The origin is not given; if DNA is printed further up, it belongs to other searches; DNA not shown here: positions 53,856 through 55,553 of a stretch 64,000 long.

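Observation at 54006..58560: Fic-like gene with a degenerate active-site motif overlapping a SIR2-APAZ / short-pAgo pair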

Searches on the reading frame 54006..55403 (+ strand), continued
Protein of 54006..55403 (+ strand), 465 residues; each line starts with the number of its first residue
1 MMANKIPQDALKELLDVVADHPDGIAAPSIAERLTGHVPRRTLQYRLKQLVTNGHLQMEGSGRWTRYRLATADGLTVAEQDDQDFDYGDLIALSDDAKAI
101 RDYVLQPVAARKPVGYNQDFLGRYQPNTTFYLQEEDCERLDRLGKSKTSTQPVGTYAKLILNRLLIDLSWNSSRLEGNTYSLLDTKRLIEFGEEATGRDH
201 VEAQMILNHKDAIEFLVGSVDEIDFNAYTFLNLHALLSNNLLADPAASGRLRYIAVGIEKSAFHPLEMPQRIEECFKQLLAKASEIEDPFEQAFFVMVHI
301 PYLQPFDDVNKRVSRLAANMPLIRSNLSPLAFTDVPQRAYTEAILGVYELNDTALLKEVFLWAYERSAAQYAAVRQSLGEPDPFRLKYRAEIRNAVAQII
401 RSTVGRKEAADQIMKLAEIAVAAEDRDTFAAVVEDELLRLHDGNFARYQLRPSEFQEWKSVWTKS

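Call 59: search_protein_families(library=pfam, alignment_id=A4, max_evalue=0.00001)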
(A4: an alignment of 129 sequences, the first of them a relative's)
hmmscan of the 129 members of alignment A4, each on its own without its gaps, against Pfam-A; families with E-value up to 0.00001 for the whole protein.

A. member 1, L001:468-1454:- (328 aa): 0 families

B. families by the number of members that match (of 129 scanned): 115 families (the first 25 are shown)
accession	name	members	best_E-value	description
PF03466.25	LysR_substrate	3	8.2e-30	LysR substrate binding domain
PF00126.33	HTH_1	3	3.7e-21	Bacterial regulatory helix-turn-helix protein, lysR family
PF02534.20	T4SS-DNA_transf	2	5.3e-104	Type IV secretory system Conjugative DNA transfer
PF10412.15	TrwB_AAD_bind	2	7.2e-81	Type IV secretion-system coupling protein DNA-binding domain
PF00248.27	Aldo_ket_red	2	7.6e-67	Aldo/keto reductase family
PF07690.21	MFS_1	2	3.1e-29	Major Facilitator Superfamily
PF12696.13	TraG-D_C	2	6.1e-28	TraM recognition site of TraD and TraG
PF13358.12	DDE_3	2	1.5e-26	DDE superfamily endonuclease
PF00665.32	rve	2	3.1e-25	Integrase core domain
PF02517.21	Rce1-like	2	1.7e-23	Type II CAAX prenyl endopeptidase Rce1-like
PF00271.37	Helicase_C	2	3.5e-20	Helicase conserved C-terminal domain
PF00849.27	PseudoU_synth_2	2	6.7e-17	RNA pseudouridylate synthase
PF13565.12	HTH_32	2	2.7e-15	Homeodomain-like domain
PF00392.27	GntR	2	1.4e-14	Bacterial regulatory proteins, gntR family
PF00149.33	Metallophos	2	1.1e-13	Calcineurin-like phosphoesterase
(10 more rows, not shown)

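Call 73: find_related_loci(query=A1, collection=viral_contigs, flank=8000)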
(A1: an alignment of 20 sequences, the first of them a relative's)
Query A1 (465 aa) in viral_contigs; peptide patterns used: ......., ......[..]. (x = any residue, [..] = any of these).
54 stretches matched a pattern; 11 encode a relative of the query (tblastn E <= 1e-3); 11 distinct loci.
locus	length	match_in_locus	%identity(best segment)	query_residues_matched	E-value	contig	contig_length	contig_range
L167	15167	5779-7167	55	2-462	1e-165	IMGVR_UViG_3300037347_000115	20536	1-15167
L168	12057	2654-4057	59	2-464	1e-165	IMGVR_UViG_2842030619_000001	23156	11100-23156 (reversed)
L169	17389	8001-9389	54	2-462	9e-165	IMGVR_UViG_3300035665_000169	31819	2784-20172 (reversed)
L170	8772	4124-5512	55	2-462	2e-164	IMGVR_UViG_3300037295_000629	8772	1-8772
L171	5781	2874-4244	47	9-459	8e-136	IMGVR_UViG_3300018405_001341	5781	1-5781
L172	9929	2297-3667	47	9-459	3e-135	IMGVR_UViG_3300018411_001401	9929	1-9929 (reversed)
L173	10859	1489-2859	47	9-459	3e-135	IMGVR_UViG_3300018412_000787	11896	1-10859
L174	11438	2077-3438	47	3-461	9e-131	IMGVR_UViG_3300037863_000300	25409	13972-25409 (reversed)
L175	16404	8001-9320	47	12-460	2e-130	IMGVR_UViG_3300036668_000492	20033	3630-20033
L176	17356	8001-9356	47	6-460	6e-129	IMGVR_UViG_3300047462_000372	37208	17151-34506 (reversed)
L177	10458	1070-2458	55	2-462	2e-166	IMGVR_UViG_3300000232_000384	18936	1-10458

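Call 89: find_encoding_contigs(protein=P0006, flank=6000, max_places=2)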
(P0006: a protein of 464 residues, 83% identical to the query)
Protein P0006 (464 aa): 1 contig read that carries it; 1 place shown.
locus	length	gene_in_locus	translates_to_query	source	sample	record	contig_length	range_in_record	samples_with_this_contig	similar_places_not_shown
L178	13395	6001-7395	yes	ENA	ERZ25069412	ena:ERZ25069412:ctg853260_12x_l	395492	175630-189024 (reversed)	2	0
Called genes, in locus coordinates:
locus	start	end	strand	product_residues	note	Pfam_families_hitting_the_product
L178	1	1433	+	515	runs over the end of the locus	PF05222:AlaDh_PNT_N, PF01262:AlaDh_PNT_C, PF12769:PNTB_4TM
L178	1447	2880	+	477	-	PF02233:PNTB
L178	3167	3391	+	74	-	-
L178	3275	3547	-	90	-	-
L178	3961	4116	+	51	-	-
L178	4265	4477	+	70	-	-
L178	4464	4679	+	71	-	-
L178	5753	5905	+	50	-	-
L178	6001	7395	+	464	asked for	PF02661:Fic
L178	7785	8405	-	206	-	PF13358:DDE_3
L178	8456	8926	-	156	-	PF13384:HTH_23 (weak), PF13565:HTH_32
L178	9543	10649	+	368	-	PF03480:DctP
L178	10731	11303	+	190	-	PF04290:DctQ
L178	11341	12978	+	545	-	PF06808:DctM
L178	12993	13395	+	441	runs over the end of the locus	PF01425:Amidase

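Call 90: find_encoding_contigs(protein=P0021, flank=6000, max_places=2)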
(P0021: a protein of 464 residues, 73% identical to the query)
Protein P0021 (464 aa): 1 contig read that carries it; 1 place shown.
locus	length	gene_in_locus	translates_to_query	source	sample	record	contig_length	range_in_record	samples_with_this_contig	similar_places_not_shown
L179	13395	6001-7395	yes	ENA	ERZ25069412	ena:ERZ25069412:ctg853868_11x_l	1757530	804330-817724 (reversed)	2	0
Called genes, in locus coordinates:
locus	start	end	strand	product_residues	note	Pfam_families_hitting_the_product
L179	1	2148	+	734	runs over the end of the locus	PF07715:Plug, PF00593:TonB_dep_Rec_b-barrel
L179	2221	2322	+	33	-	-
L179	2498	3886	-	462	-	PF01070:FMN_dh, PF00478:IMPDH (weak), PF03060:NMO (weak), PF01645:Glu_synthase (weak)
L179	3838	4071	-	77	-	-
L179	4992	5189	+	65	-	-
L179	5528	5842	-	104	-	-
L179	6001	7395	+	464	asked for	PF02661:Fic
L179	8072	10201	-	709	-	PF03030:H_PPase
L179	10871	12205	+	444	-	-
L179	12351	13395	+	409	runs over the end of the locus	PF01053:Cys_Met_Meta_PP, PF06838:Met_gamma_lyase (weak)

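Call 91: find_encoding_contigs(protein=P0029, flank=6000, max_places=2)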
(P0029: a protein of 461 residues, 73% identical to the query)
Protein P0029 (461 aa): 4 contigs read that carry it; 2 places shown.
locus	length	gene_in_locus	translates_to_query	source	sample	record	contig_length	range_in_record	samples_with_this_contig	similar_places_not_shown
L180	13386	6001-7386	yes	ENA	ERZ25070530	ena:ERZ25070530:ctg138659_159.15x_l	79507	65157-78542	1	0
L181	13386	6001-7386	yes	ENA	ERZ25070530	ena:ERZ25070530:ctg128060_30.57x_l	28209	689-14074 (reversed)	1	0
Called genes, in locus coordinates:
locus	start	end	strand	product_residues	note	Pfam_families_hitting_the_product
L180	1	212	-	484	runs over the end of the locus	PF00479:G6PD_N, PF02781:G6PD_C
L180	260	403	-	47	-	-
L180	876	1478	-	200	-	PF06414:Zeta_toxin (weak), PF13671:AAA_33 (weak)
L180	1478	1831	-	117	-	PF11903:ParD_like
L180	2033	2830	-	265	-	-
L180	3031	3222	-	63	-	-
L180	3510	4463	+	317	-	PF04055:Radical_SAM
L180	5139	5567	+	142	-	PF01042:Ribonuc_L-PSP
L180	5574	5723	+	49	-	-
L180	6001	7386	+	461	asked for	PF12840:HTH_20 (faint), PF02661:Fic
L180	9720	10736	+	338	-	PF03480:DctP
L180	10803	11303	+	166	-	PF04290:DctQ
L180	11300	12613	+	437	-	PF06808:DctM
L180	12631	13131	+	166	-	PF22381:Staph_reg_Sar_Rot (weak), PF12802:MarR_2, PF01047:MarR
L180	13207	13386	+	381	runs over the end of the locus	?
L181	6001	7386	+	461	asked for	PF12840:HTH_20 (faint), PF02661:Fic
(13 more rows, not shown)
